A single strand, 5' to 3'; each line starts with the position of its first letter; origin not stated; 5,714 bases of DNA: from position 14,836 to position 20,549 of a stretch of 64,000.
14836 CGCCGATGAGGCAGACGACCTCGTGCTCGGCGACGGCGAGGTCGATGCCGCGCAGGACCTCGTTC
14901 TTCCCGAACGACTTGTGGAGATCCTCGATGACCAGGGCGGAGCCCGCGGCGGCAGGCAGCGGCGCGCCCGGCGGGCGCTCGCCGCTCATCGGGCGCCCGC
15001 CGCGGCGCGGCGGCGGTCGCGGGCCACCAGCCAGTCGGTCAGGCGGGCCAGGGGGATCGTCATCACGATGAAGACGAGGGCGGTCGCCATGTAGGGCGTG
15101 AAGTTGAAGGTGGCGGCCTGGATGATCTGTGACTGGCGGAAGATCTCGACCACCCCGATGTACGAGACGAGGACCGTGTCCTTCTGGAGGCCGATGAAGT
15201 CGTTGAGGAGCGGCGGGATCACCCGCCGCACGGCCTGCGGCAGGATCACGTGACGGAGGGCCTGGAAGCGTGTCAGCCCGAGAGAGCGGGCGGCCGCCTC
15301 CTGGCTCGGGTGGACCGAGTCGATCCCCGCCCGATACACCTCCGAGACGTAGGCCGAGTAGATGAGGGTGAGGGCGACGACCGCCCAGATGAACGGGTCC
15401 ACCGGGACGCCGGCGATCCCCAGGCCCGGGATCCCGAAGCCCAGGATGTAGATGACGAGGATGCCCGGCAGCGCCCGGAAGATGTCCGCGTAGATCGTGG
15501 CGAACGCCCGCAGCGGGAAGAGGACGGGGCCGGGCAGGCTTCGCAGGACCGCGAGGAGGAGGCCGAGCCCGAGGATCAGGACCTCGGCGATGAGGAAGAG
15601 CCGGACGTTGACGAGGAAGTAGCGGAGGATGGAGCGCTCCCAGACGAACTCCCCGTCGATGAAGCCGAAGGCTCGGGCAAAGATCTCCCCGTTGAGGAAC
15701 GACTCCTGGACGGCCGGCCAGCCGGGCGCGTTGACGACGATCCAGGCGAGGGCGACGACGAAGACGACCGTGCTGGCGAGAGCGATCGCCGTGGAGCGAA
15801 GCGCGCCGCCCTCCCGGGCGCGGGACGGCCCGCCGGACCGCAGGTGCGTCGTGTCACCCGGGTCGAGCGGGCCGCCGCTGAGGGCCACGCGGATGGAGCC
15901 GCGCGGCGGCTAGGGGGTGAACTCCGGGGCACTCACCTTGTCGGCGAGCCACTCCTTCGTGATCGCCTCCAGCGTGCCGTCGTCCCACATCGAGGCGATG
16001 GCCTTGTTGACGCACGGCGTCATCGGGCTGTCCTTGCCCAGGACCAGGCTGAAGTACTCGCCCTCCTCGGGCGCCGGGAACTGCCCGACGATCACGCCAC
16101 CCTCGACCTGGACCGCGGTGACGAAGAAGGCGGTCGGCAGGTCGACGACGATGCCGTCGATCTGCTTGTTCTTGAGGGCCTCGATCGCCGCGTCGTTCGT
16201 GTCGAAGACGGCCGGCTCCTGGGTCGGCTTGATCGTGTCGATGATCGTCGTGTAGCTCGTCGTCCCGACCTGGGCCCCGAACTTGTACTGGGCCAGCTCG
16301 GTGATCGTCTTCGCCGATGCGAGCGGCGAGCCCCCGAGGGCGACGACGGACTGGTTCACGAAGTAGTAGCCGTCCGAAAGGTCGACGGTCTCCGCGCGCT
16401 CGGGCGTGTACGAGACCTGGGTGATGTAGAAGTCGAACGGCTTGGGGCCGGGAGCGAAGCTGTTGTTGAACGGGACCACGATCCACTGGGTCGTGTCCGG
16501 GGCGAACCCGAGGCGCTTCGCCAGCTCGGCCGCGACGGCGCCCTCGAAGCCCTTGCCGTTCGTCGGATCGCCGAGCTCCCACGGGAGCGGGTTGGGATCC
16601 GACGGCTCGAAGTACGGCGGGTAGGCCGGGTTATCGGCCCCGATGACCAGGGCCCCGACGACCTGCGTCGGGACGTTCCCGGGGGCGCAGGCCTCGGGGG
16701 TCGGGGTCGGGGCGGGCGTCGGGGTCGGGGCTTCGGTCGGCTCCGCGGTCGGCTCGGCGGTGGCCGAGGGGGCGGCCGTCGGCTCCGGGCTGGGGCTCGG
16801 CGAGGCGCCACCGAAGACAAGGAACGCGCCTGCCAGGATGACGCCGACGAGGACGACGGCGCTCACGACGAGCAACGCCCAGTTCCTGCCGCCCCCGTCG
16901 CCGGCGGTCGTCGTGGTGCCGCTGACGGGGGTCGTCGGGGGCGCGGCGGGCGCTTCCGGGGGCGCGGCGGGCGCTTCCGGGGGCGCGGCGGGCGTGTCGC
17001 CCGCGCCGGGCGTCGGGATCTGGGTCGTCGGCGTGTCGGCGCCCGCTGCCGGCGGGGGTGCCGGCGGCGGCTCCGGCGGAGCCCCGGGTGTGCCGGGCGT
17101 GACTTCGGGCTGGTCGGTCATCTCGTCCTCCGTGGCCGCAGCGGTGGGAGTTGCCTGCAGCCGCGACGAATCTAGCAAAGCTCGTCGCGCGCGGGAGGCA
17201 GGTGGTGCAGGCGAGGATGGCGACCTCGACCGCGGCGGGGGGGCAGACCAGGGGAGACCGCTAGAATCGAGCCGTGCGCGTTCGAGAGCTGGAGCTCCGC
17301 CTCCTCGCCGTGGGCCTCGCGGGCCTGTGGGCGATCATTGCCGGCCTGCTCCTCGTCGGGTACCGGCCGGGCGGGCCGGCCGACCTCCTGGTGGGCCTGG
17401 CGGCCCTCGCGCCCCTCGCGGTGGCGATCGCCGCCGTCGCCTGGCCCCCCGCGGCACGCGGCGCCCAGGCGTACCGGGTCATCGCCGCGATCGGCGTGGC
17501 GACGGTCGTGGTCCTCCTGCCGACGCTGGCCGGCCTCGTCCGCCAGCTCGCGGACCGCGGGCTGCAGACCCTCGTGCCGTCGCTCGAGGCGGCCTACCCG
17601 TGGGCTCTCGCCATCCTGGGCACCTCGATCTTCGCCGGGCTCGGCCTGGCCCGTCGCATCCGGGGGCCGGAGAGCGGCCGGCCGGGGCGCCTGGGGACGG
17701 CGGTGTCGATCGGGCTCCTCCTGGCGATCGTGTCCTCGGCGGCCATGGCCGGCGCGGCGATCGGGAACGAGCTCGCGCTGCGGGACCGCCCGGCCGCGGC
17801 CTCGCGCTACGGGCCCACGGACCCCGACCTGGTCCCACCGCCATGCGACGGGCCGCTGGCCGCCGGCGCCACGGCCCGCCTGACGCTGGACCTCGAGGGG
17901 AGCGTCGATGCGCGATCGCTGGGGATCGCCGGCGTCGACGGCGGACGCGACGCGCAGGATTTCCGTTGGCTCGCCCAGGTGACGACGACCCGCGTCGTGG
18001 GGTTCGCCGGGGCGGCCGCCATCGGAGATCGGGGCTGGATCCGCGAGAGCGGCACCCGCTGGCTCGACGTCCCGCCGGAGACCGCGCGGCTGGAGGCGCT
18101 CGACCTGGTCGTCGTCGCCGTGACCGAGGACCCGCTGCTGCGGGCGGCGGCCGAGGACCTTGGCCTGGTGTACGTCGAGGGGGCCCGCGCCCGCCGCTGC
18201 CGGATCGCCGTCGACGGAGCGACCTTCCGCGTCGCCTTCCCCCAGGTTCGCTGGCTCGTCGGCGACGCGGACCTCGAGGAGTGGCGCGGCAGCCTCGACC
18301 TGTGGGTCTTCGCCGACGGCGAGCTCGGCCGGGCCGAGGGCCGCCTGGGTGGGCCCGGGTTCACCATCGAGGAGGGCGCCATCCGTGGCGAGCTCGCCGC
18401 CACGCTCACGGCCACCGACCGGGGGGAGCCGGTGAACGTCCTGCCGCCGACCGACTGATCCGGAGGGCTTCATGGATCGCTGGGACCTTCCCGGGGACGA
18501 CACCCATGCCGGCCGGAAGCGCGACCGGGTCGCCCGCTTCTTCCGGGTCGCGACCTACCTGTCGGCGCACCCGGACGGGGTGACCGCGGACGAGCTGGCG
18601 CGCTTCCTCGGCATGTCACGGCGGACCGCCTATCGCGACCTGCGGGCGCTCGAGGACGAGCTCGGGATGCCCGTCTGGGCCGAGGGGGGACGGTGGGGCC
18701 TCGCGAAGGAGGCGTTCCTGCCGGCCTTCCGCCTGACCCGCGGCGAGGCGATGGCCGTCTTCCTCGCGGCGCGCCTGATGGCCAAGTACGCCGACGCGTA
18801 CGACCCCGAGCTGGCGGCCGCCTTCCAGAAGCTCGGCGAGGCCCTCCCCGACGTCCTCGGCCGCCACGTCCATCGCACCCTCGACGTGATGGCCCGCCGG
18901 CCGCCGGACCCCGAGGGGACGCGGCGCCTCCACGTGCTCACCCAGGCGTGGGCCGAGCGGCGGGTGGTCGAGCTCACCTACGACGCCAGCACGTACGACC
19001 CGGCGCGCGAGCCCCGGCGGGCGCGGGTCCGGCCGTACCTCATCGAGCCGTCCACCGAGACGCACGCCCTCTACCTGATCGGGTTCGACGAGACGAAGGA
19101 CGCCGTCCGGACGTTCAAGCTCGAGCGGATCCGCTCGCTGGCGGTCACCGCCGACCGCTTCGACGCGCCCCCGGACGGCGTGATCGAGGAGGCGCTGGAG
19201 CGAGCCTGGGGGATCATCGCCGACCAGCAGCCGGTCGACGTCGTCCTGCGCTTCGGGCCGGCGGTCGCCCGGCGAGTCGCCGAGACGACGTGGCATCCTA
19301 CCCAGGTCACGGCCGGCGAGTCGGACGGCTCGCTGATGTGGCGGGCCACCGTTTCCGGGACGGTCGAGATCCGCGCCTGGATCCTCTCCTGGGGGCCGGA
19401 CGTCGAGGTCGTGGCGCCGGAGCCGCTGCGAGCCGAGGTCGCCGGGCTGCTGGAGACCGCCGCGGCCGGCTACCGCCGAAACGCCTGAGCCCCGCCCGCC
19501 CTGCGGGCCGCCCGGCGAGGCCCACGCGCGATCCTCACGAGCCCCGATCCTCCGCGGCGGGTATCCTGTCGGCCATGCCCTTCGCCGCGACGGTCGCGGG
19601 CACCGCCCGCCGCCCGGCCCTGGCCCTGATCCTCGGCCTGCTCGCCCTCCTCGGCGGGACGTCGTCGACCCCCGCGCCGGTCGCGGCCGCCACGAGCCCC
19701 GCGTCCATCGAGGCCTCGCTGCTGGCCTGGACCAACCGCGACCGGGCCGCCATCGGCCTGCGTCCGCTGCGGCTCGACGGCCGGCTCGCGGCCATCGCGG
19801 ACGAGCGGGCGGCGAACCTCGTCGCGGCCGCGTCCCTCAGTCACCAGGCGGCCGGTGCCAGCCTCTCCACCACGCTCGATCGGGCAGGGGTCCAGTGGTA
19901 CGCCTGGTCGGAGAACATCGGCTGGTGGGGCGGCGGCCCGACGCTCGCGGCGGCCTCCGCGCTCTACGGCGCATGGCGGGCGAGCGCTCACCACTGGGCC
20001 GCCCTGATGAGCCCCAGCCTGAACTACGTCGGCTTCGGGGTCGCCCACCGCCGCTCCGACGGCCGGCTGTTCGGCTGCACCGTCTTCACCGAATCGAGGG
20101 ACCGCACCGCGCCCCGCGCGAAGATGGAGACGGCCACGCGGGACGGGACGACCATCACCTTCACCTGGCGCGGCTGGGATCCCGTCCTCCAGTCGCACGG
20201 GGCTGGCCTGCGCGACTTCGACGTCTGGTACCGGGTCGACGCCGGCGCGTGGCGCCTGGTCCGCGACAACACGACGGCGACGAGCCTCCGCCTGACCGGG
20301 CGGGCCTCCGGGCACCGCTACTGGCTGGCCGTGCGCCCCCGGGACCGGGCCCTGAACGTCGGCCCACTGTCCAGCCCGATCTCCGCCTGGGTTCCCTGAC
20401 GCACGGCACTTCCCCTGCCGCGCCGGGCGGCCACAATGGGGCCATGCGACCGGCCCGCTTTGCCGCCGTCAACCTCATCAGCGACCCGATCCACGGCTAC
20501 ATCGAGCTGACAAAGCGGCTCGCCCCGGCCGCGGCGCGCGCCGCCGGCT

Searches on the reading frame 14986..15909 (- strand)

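Call 69: search_protein_families(library=pfam, proteins=[window:14986-15909:-], max_evalue=0.000001)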
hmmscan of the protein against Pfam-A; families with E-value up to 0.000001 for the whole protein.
window:14986-15909:- (307 aa): 1 family
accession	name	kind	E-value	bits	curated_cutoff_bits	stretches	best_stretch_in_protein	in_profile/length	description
PF00528.27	BPD_transp_1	-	2.2e-23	83.4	26.4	1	131-297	14-181/184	Binding-protein-dependent transport system inner membrane component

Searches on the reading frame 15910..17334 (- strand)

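Call 69: search_protein_families(library=pfam, proteins=[window:15910-17334:-], max_evalue=0.000001)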
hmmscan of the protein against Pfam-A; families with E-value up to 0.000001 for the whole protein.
window:15910-17334:- (474 aa): 1 family
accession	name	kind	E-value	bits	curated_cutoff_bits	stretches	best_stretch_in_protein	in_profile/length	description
PF00497.25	SBP_bac_3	-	1.5e-15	57.6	26.4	1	251-463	11-130/132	Bacterial extracellular solute-binding proteins, family 3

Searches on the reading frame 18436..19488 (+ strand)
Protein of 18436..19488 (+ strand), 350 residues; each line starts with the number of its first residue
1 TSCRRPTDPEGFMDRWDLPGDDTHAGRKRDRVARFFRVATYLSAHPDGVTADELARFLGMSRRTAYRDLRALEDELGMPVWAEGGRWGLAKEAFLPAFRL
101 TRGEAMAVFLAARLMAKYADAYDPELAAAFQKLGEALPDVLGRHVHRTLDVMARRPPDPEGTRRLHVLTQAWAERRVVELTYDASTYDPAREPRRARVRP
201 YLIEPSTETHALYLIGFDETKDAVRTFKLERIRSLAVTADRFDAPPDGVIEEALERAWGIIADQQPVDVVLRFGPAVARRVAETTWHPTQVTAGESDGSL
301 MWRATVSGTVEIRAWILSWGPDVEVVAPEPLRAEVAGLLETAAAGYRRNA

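Call 69: search_protein_families(library=pfam, proteins=[window:18436-19488:+], max_evalue=0.000001)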
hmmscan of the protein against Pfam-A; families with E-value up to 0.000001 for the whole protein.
window:18436-19488:+ (350 aa): 3 families
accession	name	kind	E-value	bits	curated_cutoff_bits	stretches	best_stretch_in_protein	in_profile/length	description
PF25583.1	WCX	-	1.2e-17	64.4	23.9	1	266-343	2-76/76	WCX domain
PF13280.12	WYL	-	5.7e-11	42.7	21.8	1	165-236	3-69/70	WYL domain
PF08279.18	HTH_11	-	1.1e-09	38.4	25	1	40-88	7-53/55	HTH domain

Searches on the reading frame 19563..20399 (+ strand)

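Call 69: search_protein_families(library=pfam, proteins=[window:19563-20399:+], max_evalue=0.000001)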
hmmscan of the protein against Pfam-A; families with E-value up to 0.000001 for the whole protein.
window:19563-20399:+ (278 aa): 1 family
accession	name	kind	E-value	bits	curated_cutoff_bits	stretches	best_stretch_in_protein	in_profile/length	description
PF00188.32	CAP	-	2.1e-07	32.2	21.1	1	57-168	4-110/117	Cysteine-rich secretory protein family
